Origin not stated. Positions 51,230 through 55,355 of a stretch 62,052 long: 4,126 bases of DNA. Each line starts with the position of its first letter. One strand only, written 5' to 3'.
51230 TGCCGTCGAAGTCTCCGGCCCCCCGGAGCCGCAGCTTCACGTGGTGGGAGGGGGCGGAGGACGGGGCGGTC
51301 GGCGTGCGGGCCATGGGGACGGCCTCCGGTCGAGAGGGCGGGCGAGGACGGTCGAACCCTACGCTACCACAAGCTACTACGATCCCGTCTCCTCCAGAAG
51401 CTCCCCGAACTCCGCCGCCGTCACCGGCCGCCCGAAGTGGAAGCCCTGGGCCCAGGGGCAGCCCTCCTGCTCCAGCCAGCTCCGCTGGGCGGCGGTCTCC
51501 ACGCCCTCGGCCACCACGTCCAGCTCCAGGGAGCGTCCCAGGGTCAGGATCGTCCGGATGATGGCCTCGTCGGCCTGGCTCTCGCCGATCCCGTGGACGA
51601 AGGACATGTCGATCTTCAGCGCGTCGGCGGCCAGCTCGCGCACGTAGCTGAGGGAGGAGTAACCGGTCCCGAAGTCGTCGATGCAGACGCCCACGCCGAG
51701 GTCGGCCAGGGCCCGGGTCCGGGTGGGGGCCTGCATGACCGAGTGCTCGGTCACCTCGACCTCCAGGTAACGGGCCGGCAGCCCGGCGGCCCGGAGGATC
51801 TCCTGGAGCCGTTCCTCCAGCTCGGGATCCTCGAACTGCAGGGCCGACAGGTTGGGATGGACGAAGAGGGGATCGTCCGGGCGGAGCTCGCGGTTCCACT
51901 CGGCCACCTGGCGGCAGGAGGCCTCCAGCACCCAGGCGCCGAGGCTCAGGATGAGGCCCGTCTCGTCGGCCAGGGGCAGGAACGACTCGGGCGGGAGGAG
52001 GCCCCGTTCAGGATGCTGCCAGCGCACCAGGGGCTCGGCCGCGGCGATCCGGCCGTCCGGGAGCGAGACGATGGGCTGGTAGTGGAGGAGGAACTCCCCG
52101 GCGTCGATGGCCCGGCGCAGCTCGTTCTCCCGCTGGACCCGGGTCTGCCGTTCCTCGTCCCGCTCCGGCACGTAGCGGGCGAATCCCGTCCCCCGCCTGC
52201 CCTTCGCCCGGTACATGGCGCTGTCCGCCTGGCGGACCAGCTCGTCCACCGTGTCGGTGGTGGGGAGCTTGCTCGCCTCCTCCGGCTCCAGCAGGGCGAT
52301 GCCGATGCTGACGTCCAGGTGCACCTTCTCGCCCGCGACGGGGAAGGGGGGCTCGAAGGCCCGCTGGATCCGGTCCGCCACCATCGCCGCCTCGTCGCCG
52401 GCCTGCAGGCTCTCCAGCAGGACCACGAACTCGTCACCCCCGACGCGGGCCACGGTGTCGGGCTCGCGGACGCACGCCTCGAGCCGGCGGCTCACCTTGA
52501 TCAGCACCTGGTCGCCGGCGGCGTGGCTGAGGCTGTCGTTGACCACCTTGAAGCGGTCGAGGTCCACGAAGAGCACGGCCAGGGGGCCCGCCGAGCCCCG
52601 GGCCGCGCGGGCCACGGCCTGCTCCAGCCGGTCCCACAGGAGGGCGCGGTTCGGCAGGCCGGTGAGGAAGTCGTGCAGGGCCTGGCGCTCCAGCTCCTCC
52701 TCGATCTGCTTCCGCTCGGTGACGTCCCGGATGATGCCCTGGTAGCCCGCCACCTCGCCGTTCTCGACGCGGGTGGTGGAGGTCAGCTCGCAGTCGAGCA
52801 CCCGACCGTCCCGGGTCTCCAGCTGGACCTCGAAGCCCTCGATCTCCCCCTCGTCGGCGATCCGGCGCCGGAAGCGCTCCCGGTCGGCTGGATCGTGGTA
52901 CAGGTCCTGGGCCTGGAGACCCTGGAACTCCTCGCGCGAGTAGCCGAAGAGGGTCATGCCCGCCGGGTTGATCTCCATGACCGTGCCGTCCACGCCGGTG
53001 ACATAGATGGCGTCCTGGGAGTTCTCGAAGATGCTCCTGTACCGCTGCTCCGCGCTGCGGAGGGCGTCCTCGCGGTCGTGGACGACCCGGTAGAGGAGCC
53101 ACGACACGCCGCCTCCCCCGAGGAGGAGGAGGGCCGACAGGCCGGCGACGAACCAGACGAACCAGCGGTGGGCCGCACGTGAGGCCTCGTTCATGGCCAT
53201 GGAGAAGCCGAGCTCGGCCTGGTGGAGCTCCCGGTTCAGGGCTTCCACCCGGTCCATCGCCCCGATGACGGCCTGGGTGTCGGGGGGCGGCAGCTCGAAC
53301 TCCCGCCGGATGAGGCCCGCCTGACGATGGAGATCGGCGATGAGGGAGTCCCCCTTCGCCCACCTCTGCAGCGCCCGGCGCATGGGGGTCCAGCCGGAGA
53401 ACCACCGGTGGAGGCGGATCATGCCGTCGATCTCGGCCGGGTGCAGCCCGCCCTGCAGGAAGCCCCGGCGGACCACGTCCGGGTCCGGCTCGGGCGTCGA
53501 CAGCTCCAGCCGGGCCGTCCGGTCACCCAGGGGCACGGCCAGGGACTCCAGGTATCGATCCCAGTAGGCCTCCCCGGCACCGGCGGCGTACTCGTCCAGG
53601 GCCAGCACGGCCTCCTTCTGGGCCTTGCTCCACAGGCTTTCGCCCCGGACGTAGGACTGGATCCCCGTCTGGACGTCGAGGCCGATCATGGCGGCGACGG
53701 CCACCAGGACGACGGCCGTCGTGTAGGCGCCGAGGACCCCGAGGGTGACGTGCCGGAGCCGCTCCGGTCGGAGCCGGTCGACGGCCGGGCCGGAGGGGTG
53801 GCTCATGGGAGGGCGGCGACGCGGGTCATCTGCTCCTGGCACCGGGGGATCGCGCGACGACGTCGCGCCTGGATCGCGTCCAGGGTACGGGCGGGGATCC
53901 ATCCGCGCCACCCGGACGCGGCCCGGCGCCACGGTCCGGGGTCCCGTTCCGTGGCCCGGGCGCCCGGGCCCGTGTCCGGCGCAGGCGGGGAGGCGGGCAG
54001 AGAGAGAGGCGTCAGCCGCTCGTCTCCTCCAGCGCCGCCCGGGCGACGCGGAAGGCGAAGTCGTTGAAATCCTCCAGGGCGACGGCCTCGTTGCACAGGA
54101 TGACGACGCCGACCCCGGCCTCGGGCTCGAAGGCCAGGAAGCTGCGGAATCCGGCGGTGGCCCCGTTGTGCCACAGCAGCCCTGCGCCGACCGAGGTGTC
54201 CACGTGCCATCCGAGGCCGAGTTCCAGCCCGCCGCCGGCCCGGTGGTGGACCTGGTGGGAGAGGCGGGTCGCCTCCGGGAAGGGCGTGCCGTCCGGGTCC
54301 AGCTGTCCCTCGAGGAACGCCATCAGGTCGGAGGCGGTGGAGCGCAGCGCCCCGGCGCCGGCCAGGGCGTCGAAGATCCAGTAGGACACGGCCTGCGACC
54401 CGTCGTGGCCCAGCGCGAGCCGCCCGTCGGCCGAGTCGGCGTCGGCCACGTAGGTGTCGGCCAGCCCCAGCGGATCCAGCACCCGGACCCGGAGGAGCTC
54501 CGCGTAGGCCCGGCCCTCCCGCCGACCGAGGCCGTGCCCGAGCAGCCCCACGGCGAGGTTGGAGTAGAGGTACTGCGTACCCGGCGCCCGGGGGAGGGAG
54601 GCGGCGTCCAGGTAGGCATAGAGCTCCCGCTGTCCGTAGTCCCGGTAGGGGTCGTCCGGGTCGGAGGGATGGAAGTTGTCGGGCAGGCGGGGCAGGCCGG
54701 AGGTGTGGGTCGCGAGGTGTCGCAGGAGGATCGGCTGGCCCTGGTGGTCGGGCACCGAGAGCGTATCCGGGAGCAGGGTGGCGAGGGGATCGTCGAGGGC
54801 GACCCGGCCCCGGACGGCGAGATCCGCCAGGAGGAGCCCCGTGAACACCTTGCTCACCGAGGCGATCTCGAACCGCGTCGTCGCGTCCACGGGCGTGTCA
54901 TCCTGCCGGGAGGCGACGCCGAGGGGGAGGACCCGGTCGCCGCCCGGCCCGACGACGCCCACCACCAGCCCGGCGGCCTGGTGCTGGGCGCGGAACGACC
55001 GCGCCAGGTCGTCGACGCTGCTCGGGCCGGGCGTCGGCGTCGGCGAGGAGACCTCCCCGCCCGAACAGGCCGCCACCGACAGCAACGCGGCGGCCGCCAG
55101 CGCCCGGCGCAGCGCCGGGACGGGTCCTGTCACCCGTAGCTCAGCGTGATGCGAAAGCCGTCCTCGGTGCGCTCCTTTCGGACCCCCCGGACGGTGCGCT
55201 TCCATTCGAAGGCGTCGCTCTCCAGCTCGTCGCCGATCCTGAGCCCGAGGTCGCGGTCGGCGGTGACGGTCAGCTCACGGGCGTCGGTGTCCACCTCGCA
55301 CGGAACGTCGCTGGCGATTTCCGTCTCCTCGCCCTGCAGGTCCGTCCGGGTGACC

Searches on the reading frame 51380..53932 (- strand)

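Call 27: search_protein_families(library=pfam, proteins=[window:51380-53932:-], max_evalue=0.001)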
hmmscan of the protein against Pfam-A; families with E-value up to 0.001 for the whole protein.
window:51380-53932:- (851 aa): 7 families
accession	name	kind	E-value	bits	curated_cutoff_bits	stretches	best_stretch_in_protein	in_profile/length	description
PF00563.25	EAL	-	1.7e-69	234.2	31.3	1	603-836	2-236/236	EAL domain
PF00990.26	GGDEF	-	2.3e-42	144.9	23.8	1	418-579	1-157/161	Diguanylate cyclase, GGDEF domain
PF00989.32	PAS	-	1.2e-17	64.4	22.6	1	297-404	2-113/113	PAS fold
PF13426.13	PAS_9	-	2.3e-14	54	27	1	307-406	2-103/103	PAS domain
PF08448.16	PAS_4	-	4.3e-13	49.9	23.1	1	302-409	1-110/110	PAS fold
PF13188.13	PAS_8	-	1.9e-08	34.4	21.8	1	296-353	1-55/65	PAS domain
PF08447.18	PAS_3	-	3.1e-05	24.6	25.6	1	319-401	2-89/89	PAS fold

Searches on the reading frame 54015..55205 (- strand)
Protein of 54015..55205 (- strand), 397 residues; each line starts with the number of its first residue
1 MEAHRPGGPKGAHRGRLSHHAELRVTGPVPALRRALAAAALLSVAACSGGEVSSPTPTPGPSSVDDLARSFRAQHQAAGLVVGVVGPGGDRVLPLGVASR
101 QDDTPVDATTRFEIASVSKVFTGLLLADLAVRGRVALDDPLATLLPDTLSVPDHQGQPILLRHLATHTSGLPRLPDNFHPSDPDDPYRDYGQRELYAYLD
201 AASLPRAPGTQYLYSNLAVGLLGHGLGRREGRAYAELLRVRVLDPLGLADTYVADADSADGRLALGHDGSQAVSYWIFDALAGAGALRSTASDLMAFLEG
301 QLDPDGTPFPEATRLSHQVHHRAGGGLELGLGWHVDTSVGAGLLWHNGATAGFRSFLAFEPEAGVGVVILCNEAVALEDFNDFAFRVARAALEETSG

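Call 27: search_protein_families(library=pfam, proteins=[window:54015-55205:-], max_evalue=0.001)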
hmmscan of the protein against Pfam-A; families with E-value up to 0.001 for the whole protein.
window:54015-55205:- (397 aa): 1 family
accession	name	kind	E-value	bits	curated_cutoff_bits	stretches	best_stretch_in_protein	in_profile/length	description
PF00144.29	Beta-lactamase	-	2.2e-68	231.3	27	1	64-382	1-319/329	Beta-lactamase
